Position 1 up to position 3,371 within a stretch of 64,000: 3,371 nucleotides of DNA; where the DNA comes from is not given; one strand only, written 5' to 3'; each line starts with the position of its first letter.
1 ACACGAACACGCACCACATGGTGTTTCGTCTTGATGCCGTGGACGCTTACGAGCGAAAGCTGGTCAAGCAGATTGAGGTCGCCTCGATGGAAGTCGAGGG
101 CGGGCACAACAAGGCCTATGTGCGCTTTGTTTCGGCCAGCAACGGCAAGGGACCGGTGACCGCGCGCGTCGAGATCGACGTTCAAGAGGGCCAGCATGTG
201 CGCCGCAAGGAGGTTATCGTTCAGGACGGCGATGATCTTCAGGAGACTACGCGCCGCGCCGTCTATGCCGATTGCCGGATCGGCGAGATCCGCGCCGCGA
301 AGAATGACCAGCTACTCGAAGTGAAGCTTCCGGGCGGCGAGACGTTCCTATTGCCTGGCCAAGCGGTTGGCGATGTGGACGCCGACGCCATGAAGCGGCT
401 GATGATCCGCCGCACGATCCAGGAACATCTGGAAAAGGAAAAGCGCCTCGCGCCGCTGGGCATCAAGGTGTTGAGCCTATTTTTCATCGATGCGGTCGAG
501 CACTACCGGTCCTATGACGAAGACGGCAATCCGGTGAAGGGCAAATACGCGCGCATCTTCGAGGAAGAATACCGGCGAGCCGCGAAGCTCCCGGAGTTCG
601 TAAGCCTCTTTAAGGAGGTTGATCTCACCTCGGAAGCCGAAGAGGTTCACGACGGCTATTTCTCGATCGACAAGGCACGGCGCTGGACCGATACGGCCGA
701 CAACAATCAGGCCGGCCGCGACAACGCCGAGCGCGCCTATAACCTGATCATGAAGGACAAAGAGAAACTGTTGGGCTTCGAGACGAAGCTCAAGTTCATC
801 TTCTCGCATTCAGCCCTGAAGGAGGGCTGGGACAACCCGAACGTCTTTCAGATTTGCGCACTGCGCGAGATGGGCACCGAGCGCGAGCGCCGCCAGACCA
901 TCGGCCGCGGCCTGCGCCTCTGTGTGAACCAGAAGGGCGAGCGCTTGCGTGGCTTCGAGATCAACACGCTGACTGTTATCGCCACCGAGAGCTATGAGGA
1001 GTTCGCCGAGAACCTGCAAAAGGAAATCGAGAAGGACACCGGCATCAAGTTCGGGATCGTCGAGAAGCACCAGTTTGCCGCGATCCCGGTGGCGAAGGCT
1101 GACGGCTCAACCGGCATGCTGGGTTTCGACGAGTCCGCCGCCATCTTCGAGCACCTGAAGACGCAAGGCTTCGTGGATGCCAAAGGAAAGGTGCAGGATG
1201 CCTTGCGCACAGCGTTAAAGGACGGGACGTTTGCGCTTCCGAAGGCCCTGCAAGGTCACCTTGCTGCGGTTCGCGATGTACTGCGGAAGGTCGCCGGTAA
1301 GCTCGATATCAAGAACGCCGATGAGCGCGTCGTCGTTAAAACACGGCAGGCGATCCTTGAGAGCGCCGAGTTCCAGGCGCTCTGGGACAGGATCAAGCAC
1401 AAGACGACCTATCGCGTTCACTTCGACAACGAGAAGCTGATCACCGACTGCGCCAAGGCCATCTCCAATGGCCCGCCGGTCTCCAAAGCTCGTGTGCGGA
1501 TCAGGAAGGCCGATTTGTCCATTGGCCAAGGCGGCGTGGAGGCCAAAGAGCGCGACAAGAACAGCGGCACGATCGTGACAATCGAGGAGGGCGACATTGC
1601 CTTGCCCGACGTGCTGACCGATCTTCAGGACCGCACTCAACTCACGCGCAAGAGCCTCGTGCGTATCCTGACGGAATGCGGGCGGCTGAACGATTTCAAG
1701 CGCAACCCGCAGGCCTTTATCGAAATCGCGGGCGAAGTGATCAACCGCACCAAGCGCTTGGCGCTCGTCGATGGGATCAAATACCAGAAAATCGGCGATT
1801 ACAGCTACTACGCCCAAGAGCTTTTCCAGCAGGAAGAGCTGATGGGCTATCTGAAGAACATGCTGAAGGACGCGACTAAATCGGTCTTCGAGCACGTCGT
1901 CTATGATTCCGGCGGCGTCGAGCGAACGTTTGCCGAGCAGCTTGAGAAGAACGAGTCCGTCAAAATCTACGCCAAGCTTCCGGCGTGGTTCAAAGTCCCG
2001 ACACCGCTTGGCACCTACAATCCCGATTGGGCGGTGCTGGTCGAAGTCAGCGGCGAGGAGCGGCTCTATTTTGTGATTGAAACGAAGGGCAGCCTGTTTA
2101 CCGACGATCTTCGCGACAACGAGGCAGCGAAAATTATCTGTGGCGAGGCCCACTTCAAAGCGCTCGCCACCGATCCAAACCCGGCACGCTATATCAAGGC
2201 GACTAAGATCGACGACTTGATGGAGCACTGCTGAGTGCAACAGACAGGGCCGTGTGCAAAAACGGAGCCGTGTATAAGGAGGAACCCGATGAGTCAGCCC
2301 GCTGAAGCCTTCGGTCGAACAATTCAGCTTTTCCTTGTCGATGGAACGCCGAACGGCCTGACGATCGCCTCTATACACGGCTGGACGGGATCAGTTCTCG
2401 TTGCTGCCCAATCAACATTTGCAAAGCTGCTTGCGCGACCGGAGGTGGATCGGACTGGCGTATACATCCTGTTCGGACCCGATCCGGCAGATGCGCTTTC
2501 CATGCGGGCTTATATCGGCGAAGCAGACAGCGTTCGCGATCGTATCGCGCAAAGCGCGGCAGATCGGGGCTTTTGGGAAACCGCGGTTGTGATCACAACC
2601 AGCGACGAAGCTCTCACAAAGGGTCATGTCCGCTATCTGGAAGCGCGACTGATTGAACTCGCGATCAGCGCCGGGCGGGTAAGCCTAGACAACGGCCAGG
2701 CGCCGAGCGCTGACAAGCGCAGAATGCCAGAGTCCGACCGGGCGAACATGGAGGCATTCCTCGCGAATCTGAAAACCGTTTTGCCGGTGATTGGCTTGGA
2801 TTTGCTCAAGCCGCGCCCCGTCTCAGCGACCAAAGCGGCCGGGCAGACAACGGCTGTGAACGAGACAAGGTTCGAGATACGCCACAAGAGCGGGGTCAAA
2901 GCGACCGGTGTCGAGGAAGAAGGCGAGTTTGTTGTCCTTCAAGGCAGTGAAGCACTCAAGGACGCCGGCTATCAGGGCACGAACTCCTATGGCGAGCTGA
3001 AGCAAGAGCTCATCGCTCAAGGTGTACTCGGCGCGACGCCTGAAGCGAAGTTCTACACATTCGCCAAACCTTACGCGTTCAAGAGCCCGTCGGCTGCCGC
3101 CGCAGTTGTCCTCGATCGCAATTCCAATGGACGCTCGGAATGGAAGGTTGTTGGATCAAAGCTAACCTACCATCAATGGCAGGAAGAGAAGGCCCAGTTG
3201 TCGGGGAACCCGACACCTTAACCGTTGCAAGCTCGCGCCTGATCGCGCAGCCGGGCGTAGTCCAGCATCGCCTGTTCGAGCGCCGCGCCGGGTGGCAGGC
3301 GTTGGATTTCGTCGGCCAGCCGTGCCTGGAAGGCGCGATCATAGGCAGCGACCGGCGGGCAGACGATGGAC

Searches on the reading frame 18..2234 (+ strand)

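Call 63: search_protein_families(library=phrogs, proteins=[window:18-2234:+], max_evalue=0.00001)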
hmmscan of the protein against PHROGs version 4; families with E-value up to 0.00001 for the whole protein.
window:18-2234:+ (738 aa): 2 families
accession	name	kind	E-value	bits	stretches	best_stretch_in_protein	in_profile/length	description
phrog_11902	-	unknown function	1.2e-186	623.8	1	1-719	254-982/1000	-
phrog_32711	-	unknown function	2.4e-07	30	1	224-332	368-467/956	-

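Call 92: search_protein_families(library=padloc, proteins=[window:18-2234:+], max_evalue=0.001)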
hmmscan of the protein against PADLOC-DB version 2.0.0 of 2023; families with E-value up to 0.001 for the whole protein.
window:18-2234:+ (738 aa): 5 families
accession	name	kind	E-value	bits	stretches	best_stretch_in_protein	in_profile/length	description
PDLC03647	REase_III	-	3e-270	897.6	1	1-737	252-985/989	Type III restriction enzyme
PDLC03649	REase_III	-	2.8e-63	212.2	1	2-718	261-948/973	Type III restriction enzyme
PDLC03648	REase_III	-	2.8e-08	30.4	1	224-332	283-382/871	Type III restriction enzyme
PDLC03653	REase_III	-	0.00039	16.6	0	250-301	418-469/883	Type III restriction enzyme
PDLC03650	REase_III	-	0.00057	16.4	1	258-304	378-424/898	Type III restriction enzyme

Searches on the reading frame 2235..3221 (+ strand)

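Call 91: search_protein_families(library=pfam, proteins=[window:2235-3221:+], max_evalue=0.001)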
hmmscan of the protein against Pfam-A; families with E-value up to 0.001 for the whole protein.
window:2235-3221:+ (328 aa): 1 family
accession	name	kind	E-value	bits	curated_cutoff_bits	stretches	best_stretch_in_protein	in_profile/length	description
PF14267.11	DUF4357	-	1.8e-13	50.6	38.4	1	256-304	1-47/54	Domain of unknown function (DUF4357)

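Call 92: search_protein_families(library=padloc, proteins=[window:2235-3221:+], max_evalue=0.001)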
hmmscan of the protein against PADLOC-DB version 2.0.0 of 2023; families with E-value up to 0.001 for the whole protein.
window:2235-3221:+ (328 aa): 7 families
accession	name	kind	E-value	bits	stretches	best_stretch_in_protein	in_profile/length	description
PDLC04923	PDC-S14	-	3.4e-114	379.2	1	15-321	17-315/320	-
PDLC04925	PDC-S14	-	6.5e-82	272.9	1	18-318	12-296/301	-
PDLC04922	PDC-S14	-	3.6e-49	165.7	1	29-304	5-287/305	-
PDLC04921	PDC-S14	-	2.9e-21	74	1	63-230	40-203/280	-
PDLC04924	PDC-S14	-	8.4e-14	49.9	1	69-306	45-272/280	-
PDLC02190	DUF3780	-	1.5e-08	32.2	1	217-305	260-346/361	-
PDLC05040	PDC-S57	-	0.00032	18.7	1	216-305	136-215/229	-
